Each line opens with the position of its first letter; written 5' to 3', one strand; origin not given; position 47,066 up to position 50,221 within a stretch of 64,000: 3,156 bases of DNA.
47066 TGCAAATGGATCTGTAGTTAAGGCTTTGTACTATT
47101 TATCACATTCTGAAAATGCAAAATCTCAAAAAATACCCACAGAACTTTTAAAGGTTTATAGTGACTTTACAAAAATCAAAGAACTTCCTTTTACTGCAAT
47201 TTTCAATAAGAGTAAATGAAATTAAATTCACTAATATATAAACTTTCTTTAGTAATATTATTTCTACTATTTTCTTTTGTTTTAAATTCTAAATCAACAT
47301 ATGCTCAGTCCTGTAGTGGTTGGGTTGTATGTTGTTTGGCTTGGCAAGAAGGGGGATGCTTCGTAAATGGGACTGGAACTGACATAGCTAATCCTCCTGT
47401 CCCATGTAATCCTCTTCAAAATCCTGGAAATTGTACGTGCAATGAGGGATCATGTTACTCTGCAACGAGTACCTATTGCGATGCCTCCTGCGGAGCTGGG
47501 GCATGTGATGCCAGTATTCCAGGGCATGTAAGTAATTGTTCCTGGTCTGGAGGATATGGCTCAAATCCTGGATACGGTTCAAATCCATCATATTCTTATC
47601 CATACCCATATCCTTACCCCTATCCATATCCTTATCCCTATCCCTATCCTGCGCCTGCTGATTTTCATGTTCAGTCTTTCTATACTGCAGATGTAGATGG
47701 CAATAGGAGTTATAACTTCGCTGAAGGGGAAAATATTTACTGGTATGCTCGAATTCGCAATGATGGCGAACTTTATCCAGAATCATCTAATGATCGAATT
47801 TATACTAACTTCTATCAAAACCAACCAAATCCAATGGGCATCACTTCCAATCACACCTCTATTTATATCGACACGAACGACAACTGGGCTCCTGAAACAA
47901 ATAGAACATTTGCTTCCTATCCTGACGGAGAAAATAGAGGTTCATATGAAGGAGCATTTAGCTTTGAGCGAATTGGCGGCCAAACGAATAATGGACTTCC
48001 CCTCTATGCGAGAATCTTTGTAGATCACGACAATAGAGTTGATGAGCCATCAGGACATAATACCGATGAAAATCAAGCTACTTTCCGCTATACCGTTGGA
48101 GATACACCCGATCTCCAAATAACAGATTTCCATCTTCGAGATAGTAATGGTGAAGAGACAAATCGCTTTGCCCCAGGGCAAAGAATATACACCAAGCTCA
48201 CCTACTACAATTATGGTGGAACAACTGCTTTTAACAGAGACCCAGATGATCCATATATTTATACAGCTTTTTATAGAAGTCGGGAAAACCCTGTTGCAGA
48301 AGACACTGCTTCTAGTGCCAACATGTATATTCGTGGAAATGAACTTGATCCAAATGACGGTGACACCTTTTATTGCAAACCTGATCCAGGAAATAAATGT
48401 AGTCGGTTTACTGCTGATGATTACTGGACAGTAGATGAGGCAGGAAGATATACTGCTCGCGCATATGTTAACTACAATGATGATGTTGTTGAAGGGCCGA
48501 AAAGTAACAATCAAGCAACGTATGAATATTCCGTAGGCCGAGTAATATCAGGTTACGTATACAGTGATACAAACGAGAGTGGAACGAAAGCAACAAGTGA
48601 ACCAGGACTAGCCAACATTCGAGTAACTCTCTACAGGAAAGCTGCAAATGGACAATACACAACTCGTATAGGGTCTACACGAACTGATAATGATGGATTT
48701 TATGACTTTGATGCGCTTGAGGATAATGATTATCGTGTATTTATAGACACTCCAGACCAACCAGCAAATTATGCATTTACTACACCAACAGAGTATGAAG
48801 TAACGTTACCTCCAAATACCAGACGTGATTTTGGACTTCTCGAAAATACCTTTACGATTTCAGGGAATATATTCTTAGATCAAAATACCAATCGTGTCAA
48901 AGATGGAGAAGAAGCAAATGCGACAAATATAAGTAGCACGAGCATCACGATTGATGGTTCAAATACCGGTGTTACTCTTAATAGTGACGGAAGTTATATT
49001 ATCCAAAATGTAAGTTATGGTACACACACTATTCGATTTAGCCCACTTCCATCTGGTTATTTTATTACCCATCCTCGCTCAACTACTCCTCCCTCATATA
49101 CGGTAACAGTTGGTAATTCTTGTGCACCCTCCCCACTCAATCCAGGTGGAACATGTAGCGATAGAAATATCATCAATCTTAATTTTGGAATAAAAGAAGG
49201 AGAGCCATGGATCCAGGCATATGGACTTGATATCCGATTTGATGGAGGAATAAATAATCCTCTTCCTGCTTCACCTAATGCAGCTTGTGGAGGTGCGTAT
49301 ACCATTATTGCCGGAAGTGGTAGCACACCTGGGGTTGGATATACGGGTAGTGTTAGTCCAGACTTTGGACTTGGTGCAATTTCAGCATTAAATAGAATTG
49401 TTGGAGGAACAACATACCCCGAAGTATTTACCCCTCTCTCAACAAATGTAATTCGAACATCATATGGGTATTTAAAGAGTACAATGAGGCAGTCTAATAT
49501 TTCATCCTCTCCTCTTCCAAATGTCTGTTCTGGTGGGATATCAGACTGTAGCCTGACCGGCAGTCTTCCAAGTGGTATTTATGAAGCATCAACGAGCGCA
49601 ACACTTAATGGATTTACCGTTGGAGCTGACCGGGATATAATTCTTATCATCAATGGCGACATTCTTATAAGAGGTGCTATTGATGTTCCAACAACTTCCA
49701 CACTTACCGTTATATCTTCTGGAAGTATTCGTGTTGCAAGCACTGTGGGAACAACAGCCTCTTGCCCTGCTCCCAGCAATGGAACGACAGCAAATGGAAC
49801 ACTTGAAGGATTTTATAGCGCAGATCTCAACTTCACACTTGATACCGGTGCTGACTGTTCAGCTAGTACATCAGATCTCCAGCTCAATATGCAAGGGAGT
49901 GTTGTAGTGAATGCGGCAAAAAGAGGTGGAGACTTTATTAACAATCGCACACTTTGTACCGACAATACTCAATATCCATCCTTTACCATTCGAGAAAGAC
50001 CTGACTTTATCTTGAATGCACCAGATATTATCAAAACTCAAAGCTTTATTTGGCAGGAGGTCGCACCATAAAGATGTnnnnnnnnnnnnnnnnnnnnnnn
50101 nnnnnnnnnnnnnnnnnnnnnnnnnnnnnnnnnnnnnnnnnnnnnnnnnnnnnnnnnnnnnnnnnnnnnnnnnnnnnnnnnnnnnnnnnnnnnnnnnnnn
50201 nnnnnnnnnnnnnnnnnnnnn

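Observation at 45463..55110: Tandemly duplicated four-gene secreted module: cupredoxin-like protein, Tat-signal protein, membrane-anchored protein, ~940-aa Cys-rich/CnaB-like surface giant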

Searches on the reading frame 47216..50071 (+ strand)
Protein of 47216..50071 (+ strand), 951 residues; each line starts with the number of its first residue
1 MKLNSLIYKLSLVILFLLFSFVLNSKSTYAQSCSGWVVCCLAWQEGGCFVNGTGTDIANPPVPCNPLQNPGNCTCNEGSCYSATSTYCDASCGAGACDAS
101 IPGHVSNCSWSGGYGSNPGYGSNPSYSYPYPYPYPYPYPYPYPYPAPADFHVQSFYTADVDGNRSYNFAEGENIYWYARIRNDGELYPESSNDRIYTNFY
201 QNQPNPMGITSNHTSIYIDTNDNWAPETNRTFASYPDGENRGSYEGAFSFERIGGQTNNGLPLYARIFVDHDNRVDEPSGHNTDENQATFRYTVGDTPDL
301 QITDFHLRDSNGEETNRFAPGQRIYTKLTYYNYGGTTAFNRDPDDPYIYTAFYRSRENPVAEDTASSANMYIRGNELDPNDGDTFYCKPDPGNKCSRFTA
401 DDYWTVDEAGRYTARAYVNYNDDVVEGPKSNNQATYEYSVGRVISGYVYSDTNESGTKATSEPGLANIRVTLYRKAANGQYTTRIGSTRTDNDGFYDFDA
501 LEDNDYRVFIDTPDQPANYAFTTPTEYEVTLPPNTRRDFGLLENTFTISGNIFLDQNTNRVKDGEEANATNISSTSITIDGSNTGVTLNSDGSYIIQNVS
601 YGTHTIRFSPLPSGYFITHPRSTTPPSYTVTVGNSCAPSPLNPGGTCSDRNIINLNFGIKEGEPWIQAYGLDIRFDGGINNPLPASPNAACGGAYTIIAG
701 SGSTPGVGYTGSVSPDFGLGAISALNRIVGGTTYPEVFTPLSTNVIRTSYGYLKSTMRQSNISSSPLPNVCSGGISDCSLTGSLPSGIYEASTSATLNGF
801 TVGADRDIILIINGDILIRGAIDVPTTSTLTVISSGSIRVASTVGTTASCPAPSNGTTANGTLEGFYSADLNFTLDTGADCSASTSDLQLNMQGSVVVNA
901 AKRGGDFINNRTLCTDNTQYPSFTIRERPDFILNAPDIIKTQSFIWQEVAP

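Call 7: search_protein_families(library=pfam, proteins=[window:47216-50071:+], max_evalue=1)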
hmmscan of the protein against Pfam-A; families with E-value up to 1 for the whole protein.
window:47216-50071:+ (951 aa): 10 families
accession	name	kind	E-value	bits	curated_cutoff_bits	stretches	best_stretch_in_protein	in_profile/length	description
PF17210.9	SdrD_B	-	1.6e-16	60.9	29.7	2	445-524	4-75/112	SdrD B-like domain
PF13620.12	CarboxypepD_reg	-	2e-06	28.5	32.3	2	464-513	13-57/82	Carboxypeptidase regulatory-like domain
PF13715.12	CarbopepD_reg_2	-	7e-06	26.4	32.2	1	568-609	10-51/88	CarboxypepD_reg-like domain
PF09430.16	EMC7_beta-sandw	-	6.2e-05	23.6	26.6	1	568-607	3-44/122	ER membrane protein complex subunit 7, beta-sandwich domain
PF17802.7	SpaA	-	0.00013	22.5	23.1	1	461-531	12-76/91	Prealbumin-like fold domain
PF14524.12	Wzt_C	-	0.025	15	30.4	1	300-362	10-65/143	Wzt C-terminal domain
PF20835.2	PA_Ig-like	-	0.046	13.9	27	1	440-524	42-124/155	Anthrax protective antigen, immunoglobulin-like domain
PF07705.17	CARDB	-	0.047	14.3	22.7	1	403-435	68-100/101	CARDB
PF24025.1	Ig_DR_A0283-like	-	0.069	13.9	27.1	1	459-517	16-69/102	DR_A0283-like, Ig-like domain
PF18200.7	Big_11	-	0.83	10.1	25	1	560-605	19-64/87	Bacterial Ig-like domain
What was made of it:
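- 47216..50071 (+): D1: secreted giant (951 aa). Layout: Sec signal aa 1-30; 12-Cys module 31-110; GY/PY linker 111-147; two CARDB-like domains 148-440; two SdrD-B domains about 441-650; conserved beta-solenoid C-terminal domain 650-951, ending EVAP. Pfam SdrD_B scores 60.9 bits (call 7).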

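Call 8: search_protein_families(library=ncbifam, proteins=[window:47216-50071:+], max_evalue=1)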
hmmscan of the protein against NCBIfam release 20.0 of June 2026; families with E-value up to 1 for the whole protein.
window:47216-50071:+ (951 aa): 1 family
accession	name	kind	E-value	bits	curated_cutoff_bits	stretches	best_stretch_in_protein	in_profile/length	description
NF012181.0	MSCRAMM_SdrD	exception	6.9e-11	40.3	2500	2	444-514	795-860/1379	MSCRAMM family adhesin SdrD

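Call 14: find_homologous_proteins(query=window:47216-50071:+)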
Query window:47216-50071:+ (951 aa): 11 proteins with E <= 0.001 among 4479 candidates.
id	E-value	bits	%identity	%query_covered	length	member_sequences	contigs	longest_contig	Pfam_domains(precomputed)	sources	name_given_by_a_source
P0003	4.8e-292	990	42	84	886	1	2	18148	PF17802.8,PF13620.13,PF22904.4,PF17210.10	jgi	-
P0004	3.6e-176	606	38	100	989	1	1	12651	PF13620.13,PF17210.10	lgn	-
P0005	4.1e-166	573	39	85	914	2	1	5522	PF17802.8,PF13620.13,PF17210.10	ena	-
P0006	1.1e-162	561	38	100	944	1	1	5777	PF17802.8,PF13620.13,PF17210.10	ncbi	ncbi:hypothetical protein BH09PAT1_BH09PAT1_5630 [soil metagenome]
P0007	6.4e-150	519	39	80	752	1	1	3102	PF17802.8,PF13620.13,PF17210.10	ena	-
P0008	2.9e-143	497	42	69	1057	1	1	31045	PF11974.15,PF17802.8,PF13620.13,PF22904.4,PF17210.10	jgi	jgi:hypothetical protein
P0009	1.1e-67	247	41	26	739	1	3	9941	PF17210.10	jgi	jgi:hypothetical protein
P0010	2.2e-26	110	28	25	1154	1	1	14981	PF07495.20,PF23657.2,PF13715.13,PF20009.5,PF17802.8,PF13620.13,PF09430.17,PF22904.4,PF17210.10,PF26745.1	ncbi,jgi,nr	ncbi:MAG TPA: SdrD B-like domain-containing protein [Humisphaera sp.]|jgi:uncharacterized protein (D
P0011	4.9e-22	96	30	36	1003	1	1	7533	PF13620.13,PF17210.10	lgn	-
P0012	2.4e-21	94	39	7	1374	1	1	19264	PF01839.30,PF13715.13,PF13517.13,PF17802.8,PF13620.13,PF22904.4,PF17210.10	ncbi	-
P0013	4.9e-8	50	26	19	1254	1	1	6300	PF23623.2,PF13715.13,PF11974.15,PF14686.13,PF17802.8,PF23193.2,PF00775.28,PF13620.13,PF22904.4,PF17210.10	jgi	jgi:protocatechuate 3,4-dioxygenase beta subunit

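Call 15: find_encoding_contigs(protein=P0003, flank=10000, max_places=3)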
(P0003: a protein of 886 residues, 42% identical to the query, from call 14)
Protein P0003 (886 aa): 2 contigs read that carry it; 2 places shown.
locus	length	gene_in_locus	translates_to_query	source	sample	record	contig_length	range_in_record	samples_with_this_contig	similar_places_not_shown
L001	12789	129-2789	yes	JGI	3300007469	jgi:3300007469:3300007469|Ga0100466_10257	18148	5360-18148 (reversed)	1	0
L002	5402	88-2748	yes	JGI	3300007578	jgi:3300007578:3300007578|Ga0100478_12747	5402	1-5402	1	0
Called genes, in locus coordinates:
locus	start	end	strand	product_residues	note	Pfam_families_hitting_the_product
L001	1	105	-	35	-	?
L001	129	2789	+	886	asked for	PF17802:SpaA (faint), PF13620:CarboxypepD_reg (weak), PF17210:SdrD_B, PF22904:NOMO1-like_2nd (weak)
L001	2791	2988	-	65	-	-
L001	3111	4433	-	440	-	PF00464:SHMT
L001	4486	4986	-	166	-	PF00186:DHFR_1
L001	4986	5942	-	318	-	PF00303:Thymidylat_synt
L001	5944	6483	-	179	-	PF06559:DCD_N, PF22769:DCD, PF00692:dUTPase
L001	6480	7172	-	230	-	PF02223:Thymidylate_kin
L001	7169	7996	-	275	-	PF01553:Acyltransferase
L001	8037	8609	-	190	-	PF06559:DCD_N (weak), PF22769:DCD, PF22569:DCD_C (weak), PF00692:dUTPase (faint)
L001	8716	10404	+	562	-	PF00092:VWA, PF13519:VWA_2, PF22904:NOMO1-like_2nd (faint), PF17210:SdrD_B, PF13620:CarboxypepD_reg (weak)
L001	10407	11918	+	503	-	-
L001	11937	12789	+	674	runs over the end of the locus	-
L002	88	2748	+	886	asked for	PF17802:SpaA (faint), PF13620:CarboxypepD_reg (weak), PF17210:SdrD_B, PF22904:NOMO1-like_2nd (weak)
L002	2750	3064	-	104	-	-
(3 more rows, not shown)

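Call 16: find_encoding_contigs(protein=P0004, flank=10000, max_places=3)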
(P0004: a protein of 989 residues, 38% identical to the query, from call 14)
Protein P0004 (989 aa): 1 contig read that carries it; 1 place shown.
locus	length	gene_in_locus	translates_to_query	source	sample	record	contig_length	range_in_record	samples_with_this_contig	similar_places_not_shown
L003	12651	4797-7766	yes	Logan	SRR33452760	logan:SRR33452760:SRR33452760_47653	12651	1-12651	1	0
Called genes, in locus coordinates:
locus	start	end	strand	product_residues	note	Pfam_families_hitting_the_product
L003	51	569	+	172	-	-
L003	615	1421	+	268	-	-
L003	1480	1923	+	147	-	-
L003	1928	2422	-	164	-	-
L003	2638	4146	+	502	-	-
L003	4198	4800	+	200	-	-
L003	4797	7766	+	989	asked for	PF17210:SdrD_B, PF13620:CarboxypepD_reg (faint), PF17210:SdrD_B (weak)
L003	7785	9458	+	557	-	PF00753:Lactamase_B, PF12706:Lactamase_B_2, PF22505:RNase_J_b_CASP, PF07521:RMMBL (weak), PF17770:RNase_J_C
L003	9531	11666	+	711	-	PF17854:FtsK_alpha, PF01580:FtsK_SpoIIIE, PF05621:TniB (faint), PF09397:FtsK_gamma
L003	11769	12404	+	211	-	PF12844:HTH_19 (weak), PF13413:HTH_25, PF13560:HTH_31 (weak), PF01381:HTH_3 (faint), PF09136:Glucodextran_B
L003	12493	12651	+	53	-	?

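Call 17: find_encoding_contigs(protein=P0008, flank=10000, max_places=3)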
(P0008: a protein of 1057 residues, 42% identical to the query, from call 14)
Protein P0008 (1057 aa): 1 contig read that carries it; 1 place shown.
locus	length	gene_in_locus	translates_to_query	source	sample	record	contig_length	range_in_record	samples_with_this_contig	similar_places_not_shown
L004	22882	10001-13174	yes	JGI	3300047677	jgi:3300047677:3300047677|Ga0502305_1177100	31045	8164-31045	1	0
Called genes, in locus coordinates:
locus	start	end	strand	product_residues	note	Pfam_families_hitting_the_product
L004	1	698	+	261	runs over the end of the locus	PF00881:Nitroreductase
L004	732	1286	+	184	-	-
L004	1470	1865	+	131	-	PF07591:PT-HINT, PF14890:Intein_splicing (weak)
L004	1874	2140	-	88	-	PF05402:PqqD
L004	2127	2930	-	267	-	PF27840:ScmC, PF07475:Hpr_kinase_C (weak)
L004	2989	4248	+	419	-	PF14907:NTP_transf_5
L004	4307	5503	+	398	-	PF00331:Glyco_hydro_10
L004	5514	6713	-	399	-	PF04932:Wzy_C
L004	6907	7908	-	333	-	-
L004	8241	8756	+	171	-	-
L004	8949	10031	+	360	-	-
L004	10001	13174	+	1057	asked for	PF13620:CarboxypepD_reg (faint), PF17210:SdrD_B, PF22904:NOMO1-like_2nd (faint), PF11974:bMG3 (faint), PF17802:SpaA (faint), PF17210:SdrD_B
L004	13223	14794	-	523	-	PF14306:PUA_2, PF01747:ATP-sulfurylase, PF01583:APS_kinase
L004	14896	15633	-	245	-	PF06508:QueC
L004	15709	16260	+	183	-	PF13302:Acetyltransf_3, PF13420:Acetyltransf_4 (weak), PF00583:Acetyltransf_1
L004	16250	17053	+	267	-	-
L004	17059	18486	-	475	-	PF00152:tRNA-synt_2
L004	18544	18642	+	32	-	-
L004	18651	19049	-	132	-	-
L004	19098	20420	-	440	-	PF00464:SHMT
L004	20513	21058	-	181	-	-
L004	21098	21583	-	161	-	PF00186:DHFR_1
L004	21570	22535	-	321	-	-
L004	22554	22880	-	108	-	PF01872:RibD_C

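Call 22: find_encoding_contigs(protein=P0006, flank=10000, max_places=3)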
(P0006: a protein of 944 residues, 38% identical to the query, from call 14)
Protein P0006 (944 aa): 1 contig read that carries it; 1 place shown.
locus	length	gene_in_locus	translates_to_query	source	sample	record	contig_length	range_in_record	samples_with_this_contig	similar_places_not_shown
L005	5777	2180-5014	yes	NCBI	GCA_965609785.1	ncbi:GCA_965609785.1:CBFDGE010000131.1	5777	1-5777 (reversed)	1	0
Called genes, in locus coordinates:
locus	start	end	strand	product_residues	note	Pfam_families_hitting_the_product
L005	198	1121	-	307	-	-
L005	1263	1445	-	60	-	-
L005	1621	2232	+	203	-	-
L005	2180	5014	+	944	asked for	PF17802:SpaA (faint), PF13620:CarboxypepD_reg (weak), PF17210:SdrD_B (weak)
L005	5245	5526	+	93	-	PF01541:GIY-YIG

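Call 23: find_encoding_contigs(protein=P0009, flank=10000, max_places=3)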
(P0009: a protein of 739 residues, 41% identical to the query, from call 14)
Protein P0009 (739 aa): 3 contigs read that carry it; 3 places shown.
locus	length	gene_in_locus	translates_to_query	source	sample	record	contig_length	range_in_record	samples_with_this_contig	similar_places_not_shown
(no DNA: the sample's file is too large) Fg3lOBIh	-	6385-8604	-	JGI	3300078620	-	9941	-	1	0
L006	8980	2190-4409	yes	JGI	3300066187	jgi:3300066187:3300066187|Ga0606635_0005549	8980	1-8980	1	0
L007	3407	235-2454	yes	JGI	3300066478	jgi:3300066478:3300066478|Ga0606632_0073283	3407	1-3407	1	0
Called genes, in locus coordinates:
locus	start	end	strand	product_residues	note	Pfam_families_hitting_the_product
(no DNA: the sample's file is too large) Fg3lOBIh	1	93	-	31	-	?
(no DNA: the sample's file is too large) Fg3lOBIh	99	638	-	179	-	PF06559:DCD_N (weak), PF22769:DCD, PF00692:dUTPase (weak)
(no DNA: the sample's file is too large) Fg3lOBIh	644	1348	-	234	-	PF01712:dNK, PF02223:Thymidylate_kin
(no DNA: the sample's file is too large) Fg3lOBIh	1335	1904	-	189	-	PF06559:DCD_N (weak), PF22569:DCD_C (faint), PF22769:DCD, PF00692:dUTPase (weak)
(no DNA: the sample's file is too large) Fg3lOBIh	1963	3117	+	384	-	-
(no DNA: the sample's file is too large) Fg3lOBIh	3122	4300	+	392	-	-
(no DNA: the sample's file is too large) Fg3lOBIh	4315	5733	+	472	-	PF13473:Cupredoxin_1 (weak)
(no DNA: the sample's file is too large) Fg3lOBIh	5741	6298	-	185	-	-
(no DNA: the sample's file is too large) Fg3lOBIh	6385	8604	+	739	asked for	PF17210:SdrD_B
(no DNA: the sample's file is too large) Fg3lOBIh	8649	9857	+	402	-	PF00963:Cohesin (weak)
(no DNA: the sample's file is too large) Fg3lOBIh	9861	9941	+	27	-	?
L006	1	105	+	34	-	?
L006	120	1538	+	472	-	PF13473:Cupredoxin_1 (weak)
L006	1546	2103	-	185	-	-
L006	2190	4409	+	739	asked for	PF17210:SdrD_B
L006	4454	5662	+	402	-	PF00963:Cohesin (weak)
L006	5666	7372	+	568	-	PF00092:VWA, PF13519:VWA_2, PF13620:CarboxypepD_reg (faint), PF17210:SdrD_B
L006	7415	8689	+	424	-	PF00404:Dockerin_1 (faint)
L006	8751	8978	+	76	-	?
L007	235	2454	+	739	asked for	PF17210:SdrD_B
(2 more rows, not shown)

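Call 33: search_protein_families(library=pfam, proteins=[L003:2638-4146:+, L003:4198-4800:+, L004:6907-7908:-, L006:4454-5662:+, L006:7415-8689:+], max_evalue=0.1)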
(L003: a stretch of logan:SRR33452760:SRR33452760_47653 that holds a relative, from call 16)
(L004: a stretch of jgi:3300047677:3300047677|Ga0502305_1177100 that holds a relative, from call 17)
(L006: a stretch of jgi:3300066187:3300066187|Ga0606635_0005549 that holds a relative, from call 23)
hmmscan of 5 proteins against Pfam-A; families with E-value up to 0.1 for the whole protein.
L003:2638-4146:+ (502 aa): 0 families

L003:4198-4800:+ (200 aa): 1 family
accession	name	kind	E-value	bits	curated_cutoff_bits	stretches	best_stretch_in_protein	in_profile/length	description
PF00207.28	A2M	-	0.085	13.1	21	0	71-135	2-64/92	Alpha-2-macroglobulin family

L004:6907-7908:- (333 aa): 1 family
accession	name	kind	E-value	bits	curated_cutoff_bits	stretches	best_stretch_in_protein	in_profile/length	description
PF10518.14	TAT_signal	-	0.0056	17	22.7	1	50-69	2-21/21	TAT (twin-arginine translocation) pathway signal sequence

L006:4454-5662:+ (402 aa): 2 families
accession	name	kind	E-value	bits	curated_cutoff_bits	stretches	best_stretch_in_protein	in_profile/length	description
PF00963.24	Cohesin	-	1.6e-06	28.8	24.1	1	57-173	9-125/139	Cohesin domain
PF18962.6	Por_Secre_tail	-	0.016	16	27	1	228-298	3-66/75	Secretion system C-terminal sorting domain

L006:7415-8689:+ (424 aa): 2 families
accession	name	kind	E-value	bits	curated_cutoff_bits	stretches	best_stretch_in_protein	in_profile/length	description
PF00404.24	Dockerin_1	-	1.4e-05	25.7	22.9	1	360-413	1-51/57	Dockerin type I domain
PF18962.6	Por_Secre_tail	-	0.036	14.8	27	0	279-334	18-67/75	Secretion system C-terminal sorting domain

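Call 87: search_protein_families(library=pfam, proteins=[L005:198-1121:-, L004:4301-5503:+], max_evalue=0.1)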
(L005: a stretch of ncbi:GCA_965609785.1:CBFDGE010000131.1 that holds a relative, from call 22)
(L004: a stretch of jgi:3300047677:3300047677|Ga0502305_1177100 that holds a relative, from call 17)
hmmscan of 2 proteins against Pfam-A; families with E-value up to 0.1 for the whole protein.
L005:198-1121:- (307 aa): 1 family
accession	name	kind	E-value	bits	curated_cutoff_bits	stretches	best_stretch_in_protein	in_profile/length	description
PF13473.12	Cupredoxin_1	-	0.027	14.9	27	1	218-292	21-91/104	Cupredoxin-like domain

L004:4301-5503:+ (400 aa): 2 families
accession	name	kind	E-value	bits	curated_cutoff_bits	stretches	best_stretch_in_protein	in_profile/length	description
PF00331.26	Glyco_hydro_10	-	1.7e-20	73.9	22.1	1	82-360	43-263/311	Glycosyl hydrolase family 10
PF10518.14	TAT_signal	-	0.00034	20.9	22.7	1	13-32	2-21/21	TAT (twin-arginine translocation) pathway signal sequence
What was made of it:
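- Tat-like signals in these genomes sit on cofactor-less hydrolases (call 87).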

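Call 92: search_protein_families(library=phrogs, proteins=[window:47216-50071:+], max_evalue=0.01)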
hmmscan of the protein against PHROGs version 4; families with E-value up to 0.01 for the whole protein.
window:47216-50071:+ (951 aa): 0 families

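Call 93: search_protein_families(library=padloc, proteins=[window:47216-50071:+], max_evalue=0.01)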
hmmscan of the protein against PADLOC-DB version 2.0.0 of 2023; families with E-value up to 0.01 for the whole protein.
window:47216-50071:+ (951 aa): 0 families
